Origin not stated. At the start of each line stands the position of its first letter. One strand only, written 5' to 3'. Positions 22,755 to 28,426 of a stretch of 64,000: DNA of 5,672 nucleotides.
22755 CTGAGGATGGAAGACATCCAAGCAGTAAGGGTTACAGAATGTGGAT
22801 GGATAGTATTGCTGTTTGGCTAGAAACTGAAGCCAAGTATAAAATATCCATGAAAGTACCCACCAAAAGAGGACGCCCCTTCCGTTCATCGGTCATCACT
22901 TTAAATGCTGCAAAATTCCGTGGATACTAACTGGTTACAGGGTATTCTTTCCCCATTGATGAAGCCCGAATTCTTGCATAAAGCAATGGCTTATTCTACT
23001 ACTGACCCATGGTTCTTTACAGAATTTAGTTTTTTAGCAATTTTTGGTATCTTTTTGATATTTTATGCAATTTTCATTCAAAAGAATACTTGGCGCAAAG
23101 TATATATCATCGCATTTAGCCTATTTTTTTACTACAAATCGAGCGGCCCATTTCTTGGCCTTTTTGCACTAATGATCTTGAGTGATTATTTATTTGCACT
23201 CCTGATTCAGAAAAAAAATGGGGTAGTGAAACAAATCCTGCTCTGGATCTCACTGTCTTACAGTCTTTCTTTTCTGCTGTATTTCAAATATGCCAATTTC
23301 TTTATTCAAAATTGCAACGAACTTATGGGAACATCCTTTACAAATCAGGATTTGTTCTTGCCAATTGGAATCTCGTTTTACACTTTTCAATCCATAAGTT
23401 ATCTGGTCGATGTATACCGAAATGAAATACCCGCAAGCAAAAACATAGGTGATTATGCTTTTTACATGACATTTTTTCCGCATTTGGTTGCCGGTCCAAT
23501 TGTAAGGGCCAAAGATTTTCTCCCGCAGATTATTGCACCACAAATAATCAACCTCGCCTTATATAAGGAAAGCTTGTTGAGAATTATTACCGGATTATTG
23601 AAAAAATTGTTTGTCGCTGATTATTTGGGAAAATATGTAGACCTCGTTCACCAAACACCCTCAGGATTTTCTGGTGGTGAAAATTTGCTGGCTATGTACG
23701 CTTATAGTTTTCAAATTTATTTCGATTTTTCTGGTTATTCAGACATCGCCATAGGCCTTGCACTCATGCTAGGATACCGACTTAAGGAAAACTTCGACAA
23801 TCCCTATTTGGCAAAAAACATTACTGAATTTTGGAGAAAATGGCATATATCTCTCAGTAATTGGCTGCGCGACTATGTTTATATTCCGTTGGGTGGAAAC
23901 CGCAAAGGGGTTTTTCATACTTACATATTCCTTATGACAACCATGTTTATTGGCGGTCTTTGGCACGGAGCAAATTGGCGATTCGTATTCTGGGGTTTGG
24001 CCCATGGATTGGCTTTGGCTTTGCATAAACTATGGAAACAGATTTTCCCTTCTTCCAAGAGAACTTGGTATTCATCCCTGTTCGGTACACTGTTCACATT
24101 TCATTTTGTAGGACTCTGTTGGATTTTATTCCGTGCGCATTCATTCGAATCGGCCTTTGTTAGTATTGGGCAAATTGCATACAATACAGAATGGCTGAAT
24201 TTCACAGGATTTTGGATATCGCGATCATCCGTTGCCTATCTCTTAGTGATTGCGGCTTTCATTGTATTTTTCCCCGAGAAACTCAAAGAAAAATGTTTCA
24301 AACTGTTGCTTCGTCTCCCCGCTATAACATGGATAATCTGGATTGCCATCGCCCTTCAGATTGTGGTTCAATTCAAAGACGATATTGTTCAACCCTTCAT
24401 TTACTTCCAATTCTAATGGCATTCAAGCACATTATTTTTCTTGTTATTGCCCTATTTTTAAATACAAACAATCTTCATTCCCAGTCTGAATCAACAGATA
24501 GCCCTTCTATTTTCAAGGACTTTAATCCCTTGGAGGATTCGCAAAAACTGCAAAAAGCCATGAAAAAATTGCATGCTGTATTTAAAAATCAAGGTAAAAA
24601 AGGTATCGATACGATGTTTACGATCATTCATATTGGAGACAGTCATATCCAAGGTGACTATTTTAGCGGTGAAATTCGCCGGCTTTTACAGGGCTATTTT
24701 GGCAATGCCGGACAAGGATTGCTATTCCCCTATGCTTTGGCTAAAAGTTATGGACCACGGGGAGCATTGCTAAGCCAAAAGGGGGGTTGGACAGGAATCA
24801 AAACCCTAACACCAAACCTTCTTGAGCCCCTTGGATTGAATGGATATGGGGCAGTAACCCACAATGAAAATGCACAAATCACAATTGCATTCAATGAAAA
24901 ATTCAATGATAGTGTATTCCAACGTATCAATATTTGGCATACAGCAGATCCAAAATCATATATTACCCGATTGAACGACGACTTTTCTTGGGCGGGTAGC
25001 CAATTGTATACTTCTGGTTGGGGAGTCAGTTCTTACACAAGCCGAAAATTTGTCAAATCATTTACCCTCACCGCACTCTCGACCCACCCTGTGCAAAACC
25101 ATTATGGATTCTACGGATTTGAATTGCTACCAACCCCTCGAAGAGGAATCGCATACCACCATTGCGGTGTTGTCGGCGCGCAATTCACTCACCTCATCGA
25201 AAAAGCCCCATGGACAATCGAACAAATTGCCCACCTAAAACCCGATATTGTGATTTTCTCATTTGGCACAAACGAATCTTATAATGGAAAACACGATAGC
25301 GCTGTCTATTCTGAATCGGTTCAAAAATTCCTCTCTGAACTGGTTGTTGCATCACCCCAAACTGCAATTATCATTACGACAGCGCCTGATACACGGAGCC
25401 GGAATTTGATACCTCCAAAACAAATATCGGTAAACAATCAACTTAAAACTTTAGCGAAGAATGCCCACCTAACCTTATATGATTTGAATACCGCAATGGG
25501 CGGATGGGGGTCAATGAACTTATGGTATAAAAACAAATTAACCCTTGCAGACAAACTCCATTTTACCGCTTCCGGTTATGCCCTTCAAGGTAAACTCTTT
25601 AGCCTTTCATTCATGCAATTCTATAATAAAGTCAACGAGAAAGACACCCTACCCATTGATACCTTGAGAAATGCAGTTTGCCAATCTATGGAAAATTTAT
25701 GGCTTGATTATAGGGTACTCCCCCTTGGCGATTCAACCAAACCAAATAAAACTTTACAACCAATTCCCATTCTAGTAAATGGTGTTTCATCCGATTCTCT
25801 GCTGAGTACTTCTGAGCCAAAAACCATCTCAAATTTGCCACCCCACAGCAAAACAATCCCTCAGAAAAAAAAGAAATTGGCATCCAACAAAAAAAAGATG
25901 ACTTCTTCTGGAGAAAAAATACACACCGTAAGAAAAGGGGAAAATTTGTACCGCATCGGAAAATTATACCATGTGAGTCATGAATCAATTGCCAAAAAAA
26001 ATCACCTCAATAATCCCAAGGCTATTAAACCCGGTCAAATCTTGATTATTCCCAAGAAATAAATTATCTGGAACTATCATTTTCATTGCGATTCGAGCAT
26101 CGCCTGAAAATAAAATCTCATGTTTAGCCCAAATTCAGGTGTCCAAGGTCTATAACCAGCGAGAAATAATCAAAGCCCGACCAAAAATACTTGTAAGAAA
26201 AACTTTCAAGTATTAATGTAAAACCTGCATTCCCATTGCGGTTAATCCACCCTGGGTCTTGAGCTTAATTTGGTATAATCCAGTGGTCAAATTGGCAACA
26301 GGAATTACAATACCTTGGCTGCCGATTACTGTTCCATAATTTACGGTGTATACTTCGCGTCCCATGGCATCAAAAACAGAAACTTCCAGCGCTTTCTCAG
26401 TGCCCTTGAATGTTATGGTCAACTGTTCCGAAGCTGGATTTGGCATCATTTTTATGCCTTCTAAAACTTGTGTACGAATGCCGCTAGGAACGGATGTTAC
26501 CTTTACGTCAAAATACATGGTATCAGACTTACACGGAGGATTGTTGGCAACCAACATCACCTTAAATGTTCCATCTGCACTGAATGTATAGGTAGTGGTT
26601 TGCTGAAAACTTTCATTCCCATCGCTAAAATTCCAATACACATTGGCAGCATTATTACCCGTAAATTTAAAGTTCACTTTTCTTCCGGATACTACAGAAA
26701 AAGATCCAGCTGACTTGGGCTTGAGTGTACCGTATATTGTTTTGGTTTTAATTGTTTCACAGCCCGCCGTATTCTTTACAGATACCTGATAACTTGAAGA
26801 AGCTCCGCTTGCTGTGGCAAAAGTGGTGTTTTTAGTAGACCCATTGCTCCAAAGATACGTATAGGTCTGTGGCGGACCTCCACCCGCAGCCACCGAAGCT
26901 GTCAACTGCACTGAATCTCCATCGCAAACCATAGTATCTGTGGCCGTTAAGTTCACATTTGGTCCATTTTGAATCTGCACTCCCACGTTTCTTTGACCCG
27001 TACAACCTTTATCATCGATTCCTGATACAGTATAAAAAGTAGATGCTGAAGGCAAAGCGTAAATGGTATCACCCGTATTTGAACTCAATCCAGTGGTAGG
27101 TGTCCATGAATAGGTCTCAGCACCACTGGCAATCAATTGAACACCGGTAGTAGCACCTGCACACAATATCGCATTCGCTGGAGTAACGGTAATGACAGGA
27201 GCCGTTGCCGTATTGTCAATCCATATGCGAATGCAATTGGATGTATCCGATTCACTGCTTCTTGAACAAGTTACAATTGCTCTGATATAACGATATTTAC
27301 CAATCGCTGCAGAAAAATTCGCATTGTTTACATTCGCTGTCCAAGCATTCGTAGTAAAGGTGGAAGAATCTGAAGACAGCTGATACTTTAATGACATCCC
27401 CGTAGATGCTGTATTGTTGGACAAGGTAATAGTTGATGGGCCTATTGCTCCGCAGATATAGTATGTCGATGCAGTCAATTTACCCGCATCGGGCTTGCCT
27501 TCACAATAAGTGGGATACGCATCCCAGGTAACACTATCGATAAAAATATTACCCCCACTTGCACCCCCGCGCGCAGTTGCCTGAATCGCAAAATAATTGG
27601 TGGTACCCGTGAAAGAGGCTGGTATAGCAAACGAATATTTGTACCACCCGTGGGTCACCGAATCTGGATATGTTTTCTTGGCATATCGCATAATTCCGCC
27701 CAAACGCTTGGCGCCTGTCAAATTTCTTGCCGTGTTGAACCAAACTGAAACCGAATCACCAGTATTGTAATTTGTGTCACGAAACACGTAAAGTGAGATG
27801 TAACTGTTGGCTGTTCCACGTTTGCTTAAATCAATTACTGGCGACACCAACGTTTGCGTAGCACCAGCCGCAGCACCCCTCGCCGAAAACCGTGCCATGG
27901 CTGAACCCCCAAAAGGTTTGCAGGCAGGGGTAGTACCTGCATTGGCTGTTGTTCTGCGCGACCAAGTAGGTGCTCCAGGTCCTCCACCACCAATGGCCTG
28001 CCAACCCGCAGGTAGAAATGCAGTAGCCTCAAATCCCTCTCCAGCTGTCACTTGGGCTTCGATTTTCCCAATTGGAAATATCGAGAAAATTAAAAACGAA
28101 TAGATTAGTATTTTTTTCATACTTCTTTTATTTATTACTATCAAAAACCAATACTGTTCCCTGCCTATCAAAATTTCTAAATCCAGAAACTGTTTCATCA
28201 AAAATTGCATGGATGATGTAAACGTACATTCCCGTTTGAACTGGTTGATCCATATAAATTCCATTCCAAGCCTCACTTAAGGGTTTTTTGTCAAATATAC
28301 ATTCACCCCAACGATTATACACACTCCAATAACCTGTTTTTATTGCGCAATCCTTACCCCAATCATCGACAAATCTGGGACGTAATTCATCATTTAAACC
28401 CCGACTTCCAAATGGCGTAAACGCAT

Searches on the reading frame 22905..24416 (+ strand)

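Call 81: search_protein_families(library=pfam, proteins=[window:22905-24416:+], max_evalue=0.0001)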
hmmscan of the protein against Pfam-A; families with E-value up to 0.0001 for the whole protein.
window:22905-24416:+ (503 aa): 1 family
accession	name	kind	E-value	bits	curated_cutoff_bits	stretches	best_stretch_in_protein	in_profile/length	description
PF03062.24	MBOAT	-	1.1e-24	87.8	27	1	115-388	14-309/337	MBOAT, membrane-bound O-acyltransferase family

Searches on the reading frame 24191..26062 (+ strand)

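Call 81: search_protein_families(library=pfam, proteins=[window:24191-26062:+], max_evalue=0.0001)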
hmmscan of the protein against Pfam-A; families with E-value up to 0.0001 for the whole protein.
window:24191-26062:+ (623 aa): 3 families
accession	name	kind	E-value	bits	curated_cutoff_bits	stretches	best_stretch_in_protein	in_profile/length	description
PF01476.26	LysM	-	5.3e-12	45.9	20.9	1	578-621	1-43/43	LysM domain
PF13472.12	Lipase_GDSL_2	-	1.4e-10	42.4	32.9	1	325-465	39-178/178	GDSL-like Lipase/Acylhydrolase family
PF00657.28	Lipase_GDSL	-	4.2e-07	30.8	23.6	1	340-469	72-207/208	GDSL-like Lipase/Acylhydrolase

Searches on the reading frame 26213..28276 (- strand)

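Call 81: search_protein_families(library=pfam, proteins=[window:26213-28276:-], max_evalue=0.0001)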
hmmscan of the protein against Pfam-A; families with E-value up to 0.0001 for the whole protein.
window:26213-28276:- (687 aa): 3 families
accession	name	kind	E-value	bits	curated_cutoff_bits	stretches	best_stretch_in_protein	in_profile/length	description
PF18962.6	Por_Secre_tail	-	5.1e-10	39.9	27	1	612-676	3-66/75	Secretion system C-terminal sorting domain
PF00801.26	PKD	-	2.7e-09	37.3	23.5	1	526-580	9-68/80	PKD domain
PF18911.6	PKD_4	-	6.9e-08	32.9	27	1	532-579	18-70/85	PKD domain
